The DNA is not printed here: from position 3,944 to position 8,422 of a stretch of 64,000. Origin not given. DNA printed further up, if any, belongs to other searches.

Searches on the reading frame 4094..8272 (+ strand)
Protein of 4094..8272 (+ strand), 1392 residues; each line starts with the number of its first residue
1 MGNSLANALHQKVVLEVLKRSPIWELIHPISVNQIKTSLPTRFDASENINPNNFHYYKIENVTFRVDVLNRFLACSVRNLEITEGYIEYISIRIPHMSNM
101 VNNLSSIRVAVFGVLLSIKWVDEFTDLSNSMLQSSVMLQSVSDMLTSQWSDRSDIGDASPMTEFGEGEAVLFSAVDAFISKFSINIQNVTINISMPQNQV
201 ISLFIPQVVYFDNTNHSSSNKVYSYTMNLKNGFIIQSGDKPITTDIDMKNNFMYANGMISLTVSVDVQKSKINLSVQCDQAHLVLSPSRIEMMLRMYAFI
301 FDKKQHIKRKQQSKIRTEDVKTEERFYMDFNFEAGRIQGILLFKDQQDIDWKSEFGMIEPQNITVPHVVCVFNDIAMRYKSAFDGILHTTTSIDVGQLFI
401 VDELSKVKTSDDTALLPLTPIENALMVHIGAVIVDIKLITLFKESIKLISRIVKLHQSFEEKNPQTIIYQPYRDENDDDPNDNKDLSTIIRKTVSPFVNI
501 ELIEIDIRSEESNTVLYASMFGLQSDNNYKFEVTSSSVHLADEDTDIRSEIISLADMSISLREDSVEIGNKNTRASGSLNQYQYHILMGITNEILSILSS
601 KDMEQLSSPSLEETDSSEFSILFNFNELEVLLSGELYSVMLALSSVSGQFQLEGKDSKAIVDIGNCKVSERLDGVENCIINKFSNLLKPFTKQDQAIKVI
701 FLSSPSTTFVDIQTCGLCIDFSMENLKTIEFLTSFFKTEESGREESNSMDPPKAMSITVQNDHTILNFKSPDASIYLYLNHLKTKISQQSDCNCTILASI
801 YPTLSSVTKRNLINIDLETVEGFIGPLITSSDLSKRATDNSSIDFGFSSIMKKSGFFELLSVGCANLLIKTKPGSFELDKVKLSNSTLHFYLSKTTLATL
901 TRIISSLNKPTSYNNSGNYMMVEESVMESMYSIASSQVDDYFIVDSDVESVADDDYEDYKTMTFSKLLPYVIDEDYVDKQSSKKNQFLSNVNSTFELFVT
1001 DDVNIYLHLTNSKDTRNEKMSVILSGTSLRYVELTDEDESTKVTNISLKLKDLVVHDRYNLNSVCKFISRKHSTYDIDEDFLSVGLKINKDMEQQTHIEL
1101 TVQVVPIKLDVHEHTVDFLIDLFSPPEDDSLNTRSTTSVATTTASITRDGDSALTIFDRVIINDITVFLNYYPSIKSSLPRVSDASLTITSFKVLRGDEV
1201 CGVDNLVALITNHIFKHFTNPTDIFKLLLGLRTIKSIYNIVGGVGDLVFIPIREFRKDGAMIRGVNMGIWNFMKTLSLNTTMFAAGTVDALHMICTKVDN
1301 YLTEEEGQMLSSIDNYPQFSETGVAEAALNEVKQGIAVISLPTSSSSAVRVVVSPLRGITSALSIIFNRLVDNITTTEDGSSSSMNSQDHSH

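Call 27: search_protein_families(library=pfam, proteins=[window:4094-8272:+], max_evalue=0.0001)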
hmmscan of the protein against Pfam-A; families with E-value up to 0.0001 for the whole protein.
window:4094-8272:+ (1392 aa): 1 family
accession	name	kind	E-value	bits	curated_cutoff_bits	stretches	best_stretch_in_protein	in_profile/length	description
PF13329.13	ATG2_CAD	-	1e-23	83.6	50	1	1224-1302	1498-1576/1697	Autophagy-related protein 2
